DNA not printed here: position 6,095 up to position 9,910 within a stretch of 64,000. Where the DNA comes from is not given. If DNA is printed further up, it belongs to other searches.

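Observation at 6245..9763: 1172-aa Cys-rich secreted protein whose only recognisable part is a C-terminal PG-hydrolase-like ESG motif, directly after the pilin array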

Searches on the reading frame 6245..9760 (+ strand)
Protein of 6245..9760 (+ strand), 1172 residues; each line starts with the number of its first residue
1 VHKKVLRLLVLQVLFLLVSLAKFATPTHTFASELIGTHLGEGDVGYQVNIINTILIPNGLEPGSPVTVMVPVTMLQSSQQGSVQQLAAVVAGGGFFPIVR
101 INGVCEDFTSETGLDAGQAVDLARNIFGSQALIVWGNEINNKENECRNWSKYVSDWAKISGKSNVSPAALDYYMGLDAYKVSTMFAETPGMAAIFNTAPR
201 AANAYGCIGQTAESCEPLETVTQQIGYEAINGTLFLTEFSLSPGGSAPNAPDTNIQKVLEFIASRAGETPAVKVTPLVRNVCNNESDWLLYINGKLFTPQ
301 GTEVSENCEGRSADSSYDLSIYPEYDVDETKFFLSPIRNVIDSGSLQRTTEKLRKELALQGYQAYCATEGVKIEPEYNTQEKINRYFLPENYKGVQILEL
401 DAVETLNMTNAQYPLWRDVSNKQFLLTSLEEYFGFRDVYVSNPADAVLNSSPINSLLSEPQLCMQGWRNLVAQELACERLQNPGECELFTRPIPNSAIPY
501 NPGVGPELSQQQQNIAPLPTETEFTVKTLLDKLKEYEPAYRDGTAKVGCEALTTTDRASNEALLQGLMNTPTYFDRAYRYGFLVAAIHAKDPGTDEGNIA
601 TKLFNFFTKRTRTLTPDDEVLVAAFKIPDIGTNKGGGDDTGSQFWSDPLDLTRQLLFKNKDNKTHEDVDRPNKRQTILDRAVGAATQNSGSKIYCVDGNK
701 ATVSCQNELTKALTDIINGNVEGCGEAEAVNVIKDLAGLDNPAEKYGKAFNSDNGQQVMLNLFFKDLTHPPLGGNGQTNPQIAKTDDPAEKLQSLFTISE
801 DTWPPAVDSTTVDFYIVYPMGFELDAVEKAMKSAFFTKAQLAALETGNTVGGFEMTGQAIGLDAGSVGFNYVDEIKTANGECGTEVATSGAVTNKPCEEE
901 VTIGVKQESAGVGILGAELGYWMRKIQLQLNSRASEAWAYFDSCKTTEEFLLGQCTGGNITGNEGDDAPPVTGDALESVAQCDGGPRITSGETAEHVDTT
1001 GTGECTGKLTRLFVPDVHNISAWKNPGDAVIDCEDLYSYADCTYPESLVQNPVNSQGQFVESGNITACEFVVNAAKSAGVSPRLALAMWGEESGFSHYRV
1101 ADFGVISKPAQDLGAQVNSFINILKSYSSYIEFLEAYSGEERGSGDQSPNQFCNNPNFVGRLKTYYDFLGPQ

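Call 5: search_protein_families(library=pfam, proteins=[window:6245-9760:+], max_evalue=1)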
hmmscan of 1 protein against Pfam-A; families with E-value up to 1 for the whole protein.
window:6245-9760:+ (1172 aa): 0 families

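Call 6: search_protein_families(library=ncbifam, proteins=[window:6245-9760:+], max_evalue=1)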
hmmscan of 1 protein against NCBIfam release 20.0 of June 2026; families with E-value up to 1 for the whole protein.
window:6245-9760:+ (1172 aa): 0 families

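Call 7: search_solved_structures(query=window:6245-9760:+, max_evalue=10, show_alignments=2)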
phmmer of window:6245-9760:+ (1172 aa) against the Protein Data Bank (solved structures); distinct sequences matched with E-value up to 10: 0.
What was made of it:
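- Tried and rejected: Pfam, NCBIfam and PDB-sequence searches with the whole protein (calls 5-7).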

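Call 14: find_homologous_proteins(query=window:6245-9760:+, max_evalue=0.001)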
Query window:6245-9760:+ (1172 aa): 58 proteins with E <= 0.001 among 8000 candidates.
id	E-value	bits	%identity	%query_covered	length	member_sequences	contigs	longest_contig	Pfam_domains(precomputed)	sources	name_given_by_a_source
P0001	0.0e+0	2708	100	100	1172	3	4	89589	-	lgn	-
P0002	0.0e+0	2081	78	100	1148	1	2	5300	-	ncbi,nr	ncbi:hypothetical protein KA017_03190 [Candidatus Woesebacteria bacterium]|nr:hypothetical protein [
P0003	0.0e+0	1724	65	100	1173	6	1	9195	-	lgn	-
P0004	0.0e+0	1667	64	100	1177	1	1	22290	-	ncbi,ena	-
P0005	0.0e+0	1657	63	100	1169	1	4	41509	-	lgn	-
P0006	0.0e+0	1371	64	82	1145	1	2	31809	-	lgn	-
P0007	0.0e+0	1268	60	81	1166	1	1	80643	-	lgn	-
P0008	0.0e+0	1231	50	100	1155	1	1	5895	-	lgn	-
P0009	0.0e+0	1230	58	83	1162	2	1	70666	-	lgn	-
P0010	0.0e+0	1183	50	100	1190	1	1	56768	-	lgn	-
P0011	0.0e+0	1120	74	57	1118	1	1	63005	-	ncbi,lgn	-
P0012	0.0e+0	1085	73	57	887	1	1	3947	-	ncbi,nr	ncbi:hypothetical protein KA017_03740, partial [Candidatus Woesebacteria bacterium]|nr:hypothetical 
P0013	0.0e+0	1051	47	96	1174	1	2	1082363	-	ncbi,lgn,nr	ncbi:MAG: hypothetical protein H6772_03605 [Pseudomonadales bacterium]|nr:hypothetical protein [Pseu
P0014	0.0e+0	1018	45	100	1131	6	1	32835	-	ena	-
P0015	1.9e-286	972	49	82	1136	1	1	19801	-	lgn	-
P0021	1.8e-222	760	42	79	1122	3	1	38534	-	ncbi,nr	ncbi:MAG: hypothetical protein H6773_04515 [Pseudomonadales bacterium]|nr:hypothetical protein [Pseu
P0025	1.1e-205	704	38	95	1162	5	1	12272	-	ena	-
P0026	1.2e-200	688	51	56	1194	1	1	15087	PF00150.25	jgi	-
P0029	7.0e-187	642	38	88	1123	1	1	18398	-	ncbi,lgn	-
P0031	8.3e-182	625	38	82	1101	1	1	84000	-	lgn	-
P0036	1.1e-162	562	36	80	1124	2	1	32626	-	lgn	-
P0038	1.8e-145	505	34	82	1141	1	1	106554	-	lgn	-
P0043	1.3e-96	343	30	80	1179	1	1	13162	PF18896.6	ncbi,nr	ncbi:MAG: hypothetical protein GF390_02175 [Candidatus Pacebacteria bacterium]|nr:hypothetical prote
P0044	2.3e-94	336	31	82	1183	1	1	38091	-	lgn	-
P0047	4.0e-92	328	30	82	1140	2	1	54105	PF18896.6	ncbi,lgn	ncbi:MAG: hypothetical protein PVJ09_04315 [Candidatus Woesebacteria bacterium]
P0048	2.8e-89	319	29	82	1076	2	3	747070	PF18895.6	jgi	-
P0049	1.9e-81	293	28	83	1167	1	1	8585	PF18896.6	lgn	-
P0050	2.7e-81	292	28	81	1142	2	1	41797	PF18896.6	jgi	jgi:hypothetical protein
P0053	7.8e-74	268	28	83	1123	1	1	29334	PF18896.6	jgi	-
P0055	1.3e-63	234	41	25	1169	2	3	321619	-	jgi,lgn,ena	-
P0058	1.3e-59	221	27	83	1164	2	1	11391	PF18896.6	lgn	-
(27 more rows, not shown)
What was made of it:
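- Checked: An identical 1172-aa protein (P0001) was called in a public assembly (call 14).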

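Call 17: search_protein_families(library=pfam, alignment_id=A1, max_evalue=0.01)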
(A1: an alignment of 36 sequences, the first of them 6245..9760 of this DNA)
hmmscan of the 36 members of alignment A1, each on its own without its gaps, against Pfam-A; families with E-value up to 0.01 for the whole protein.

A. member 1, window:6245-9760:+ (1172 aa): 0 families

B. families by the number of members that match (of 36 scanned): 3 families
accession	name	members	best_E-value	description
PF18896.5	SLT_3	14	2.5e-13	Lysozyme like domain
PF18895.5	T4SS_pilin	1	1.2e-06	Type IV secretion system pilin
PF00150.24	Cellulase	1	2.1e-05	Cellulase (glycosyl hydrolase family 5)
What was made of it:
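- No homology or shared architecture with PrgK, TraG or TcpG (calls 5, 17).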

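Call 20: search_protein_families(library=pfam, proteins=[P0043, P0047, P0049, P0050, P0053, P0058, P0026, P0048], max_evalue=0.01)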
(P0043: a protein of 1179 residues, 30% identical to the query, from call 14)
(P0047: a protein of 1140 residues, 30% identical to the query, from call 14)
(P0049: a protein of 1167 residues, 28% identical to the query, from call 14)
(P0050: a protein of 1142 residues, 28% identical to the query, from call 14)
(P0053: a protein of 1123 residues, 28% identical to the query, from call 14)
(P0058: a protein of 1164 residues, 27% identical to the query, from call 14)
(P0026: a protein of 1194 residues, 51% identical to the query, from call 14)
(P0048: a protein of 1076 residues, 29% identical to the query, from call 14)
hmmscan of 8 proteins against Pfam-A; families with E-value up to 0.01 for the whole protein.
P0043 (1179 aa): 1 family
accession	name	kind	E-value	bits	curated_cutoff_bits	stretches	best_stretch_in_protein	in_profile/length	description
PF18896.5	SLT_3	-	4.1e-11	43.6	27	1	1071-1170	13-89/89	Lysozyme like domain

P0047 (1140 aa): 1 family
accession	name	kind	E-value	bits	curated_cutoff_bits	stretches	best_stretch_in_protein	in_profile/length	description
PF18896.5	SLT_3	-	6.7e-11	42.9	27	1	1026-1124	14-89/89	Lysozyme like domain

P0049 (1167 aa): 1 family
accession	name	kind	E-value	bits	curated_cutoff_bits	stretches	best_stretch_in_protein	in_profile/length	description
PF18896.5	SLT_3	-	2.1e-10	41.4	27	1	1056-1148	18-87/89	Lysozyme like domain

P0050 (1142 aa): 1 family
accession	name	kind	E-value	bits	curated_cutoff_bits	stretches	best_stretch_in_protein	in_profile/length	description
PF18896.5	SLT_3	-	8.7e-13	49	27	1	1031-1128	15-89/89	Lysozyme like domain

P0053 (1123 aa): 1 family
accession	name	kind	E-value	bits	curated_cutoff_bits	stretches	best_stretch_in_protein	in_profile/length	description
PF18896.5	SLT_3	-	6.4e-06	27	27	1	1011-1114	15-89/89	Lysozyme like domain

P0058 (1164 aa): 1 family
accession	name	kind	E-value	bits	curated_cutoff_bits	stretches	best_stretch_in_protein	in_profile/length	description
PF18896.5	SLT_3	-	8.6e-08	33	27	1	1053-1148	17-89/89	Lysozyme like domain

P0026 (1194 aa): 2 families
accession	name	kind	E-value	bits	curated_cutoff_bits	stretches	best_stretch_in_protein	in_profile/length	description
PF00150.24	Cellulase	-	2.1e-05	24.6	23.5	1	152-286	73-199/272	Cellulase (glycosyl hydrolase family 5)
PF18896.5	SLT_3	-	0.0091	16.9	27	0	1042-1084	12-52/89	Lysozyme like domain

P0048 (1076 aa): 1 family
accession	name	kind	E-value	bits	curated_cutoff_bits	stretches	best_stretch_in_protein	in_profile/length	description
PF18895.5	T4SS_pilin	-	1.2e-06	28.9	26.6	1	1010-1064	18-71/71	Type IV secretion system pilin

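Call 21: search_solved_structures(query=A1, max_evalue=10, show_alignments=3)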
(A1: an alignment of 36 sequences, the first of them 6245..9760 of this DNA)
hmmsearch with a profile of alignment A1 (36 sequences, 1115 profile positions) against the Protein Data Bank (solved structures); distinct sequences matched with E-value up to 10: 4.
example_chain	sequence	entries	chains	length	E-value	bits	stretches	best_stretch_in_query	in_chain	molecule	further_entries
5yvq_B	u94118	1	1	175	0.06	14.4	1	591-643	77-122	Tail fiber assembly protein U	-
7yop_A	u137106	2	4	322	0.97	10.4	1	92-132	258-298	Cell division protein FtsZ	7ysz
8grw_A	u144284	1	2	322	0.97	10.4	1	92-132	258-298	Cell division protein FtsZ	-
2lr0_A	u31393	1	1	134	1.1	10.3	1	335-378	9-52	P-loop ntpase fold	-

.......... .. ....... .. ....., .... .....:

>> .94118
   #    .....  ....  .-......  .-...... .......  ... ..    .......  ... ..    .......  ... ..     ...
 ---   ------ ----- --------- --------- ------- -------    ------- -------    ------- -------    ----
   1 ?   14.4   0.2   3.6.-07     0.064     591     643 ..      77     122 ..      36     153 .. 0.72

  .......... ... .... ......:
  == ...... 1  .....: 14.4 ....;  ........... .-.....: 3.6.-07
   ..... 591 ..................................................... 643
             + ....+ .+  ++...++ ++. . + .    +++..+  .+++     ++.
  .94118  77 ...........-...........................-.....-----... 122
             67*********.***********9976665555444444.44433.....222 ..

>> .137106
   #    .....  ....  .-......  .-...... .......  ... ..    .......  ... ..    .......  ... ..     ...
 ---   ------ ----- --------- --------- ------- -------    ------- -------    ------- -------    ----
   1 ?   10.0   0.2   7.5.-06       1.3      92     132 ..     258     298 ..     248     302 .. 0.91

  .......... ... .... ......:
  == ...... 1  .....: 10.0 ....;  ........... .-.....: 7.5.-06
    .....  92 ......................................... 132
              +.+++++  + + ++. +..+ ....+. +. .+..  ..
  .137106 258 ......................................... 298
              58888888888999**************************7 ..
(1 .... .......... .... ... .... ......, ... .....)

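Call 27: find_encoding_contigs(protein=P0050, flank=10000, max_places=1)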
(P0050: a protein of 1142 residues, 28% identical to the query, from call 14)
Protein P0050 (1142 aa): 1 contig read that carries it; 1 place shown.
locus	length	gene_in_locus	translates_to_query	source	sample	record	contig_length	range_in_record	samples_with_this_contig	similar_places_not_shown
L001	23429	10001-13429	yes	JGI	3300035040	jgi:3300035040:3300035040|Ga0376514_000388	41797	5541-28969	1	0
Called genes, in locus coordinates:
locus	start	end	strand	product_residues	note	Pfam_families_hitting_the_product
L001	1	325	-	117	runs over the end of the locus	-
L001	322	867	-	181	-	PF01467:CTP_transf_like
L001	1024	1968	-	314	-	-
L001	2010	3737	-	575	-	PF01547:SBP_bac_1, PF13416:SBP_bac_8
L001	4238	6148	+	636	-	PF12229:PG_binding_4, PF04294:VanW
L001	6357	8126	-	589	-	PF08486:SpoIID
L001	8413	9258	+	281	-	PF18895:T4SS_pilin (weak)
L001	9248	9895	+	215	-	PF18895:T4SS_pilin (weak)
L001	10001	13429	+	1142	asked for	PF18896:SLT_3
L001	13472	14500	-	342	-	-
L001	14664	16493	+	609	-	-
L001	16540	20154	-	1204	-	-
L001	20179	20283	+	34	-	-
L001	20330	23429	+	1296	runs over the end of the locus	-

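Call 28: find_encoding_contigs(protein=P0013, flank=10000, max_places=1)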
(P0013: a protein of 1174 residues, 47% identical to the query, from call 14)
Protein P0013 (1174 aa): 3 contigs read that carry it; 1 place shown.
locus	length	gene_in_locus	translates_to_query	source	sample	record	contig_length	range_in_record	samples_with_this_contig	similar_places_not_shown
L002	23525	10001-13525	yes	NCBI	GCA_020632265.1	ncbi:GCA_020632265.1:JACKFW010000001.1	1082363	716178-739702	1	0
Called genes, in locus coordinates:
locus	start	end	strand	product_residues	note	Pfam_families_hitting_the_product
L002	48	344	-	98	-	-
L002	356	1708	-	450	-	PF00108:Thiolase_N, PF00109:ketoacyl-synt (weak), PF08545:ACP_syn_III (weak), PF02803:Thiolase_C, PF22691:Thiolase_C_1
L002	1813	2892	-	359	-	PF01154:HMG_CoA_synt_N (weak), PF08541:ACP_syn_III_C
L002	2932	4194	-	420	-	PF00368:HMG-CoA_red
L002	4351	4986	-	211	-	PF00293:NUDIX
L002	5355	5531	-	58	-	-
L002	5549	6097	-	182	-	PF07638:Sigma70_ECF (faint), PF04542:Sigma70_r2, PF08281:Sigma70_r4_2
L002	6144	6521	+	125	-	-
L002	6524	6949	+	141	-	-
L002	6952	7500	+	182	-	-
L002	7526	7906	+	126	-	PF18895:T4SS_pilin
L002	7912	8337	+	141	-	PF18895:T4SS_pilin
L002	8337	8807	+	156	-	PF18895:T4SS_pilin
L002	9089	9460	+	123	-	PF18895:T4SS_pilin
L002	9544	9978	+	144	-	PF18895:T4SS_pilin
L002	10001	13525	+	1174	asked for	-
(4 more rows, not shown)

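Call 39: search_protein_families(library=pfam, proteins=[P0013, P0025, P0029, P0036, P0044, P0055, P0021, P0031], max_evalue=1)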
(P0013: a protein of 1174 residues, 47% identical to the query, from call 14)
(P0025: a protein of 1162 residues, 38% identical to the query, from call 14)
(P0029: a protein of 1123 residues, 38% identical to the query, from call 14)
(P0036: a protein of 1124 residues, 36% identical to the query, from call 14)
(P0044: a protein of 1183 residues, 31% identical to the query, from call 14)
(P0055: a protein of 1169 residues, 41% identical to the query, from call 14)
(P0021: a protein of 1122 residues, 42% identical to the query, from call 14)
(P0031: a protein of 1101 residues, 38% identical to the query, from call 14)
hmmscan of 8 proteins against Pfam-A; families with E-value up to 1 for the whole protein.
P0013 (1174 aa): 0 families

P0025 (1162 aa): 0 families

P0029 (1123 aa): 0 families

P0036 (1124 aa): 0 families

P0044 (1183 aa): 0 families

P0055 (1169 aa): 1 family
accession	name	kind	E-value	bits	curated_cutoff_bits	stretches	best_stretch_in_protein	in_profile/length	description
PF01832.25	Glucosaminidase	-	0.057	14.5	30.2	1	1058-1107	5-49/123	Mannosyl-glycoprotein endo-beta-N-acetylglucosaminidase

P0021 (1122 aa): 1 family
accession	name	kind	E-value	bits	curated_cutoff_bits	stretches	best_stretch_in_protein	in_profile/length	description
PF18896.5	SLT_3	-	0.00088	20.1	27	1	976-1011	20-53/89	Lysozyme like domain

P0031 (1101 aa): 1 family
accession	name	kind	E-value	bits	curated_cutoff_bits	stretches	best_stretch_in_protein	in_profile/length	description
PF18896.5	SLT_3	-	0.0015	19.4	27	1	996-1033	23-58/89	Lysozyme like domain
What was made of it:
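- On GH73 (PF01832 Glucosaminidase): P0055 scores E 0.057 (call 39).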
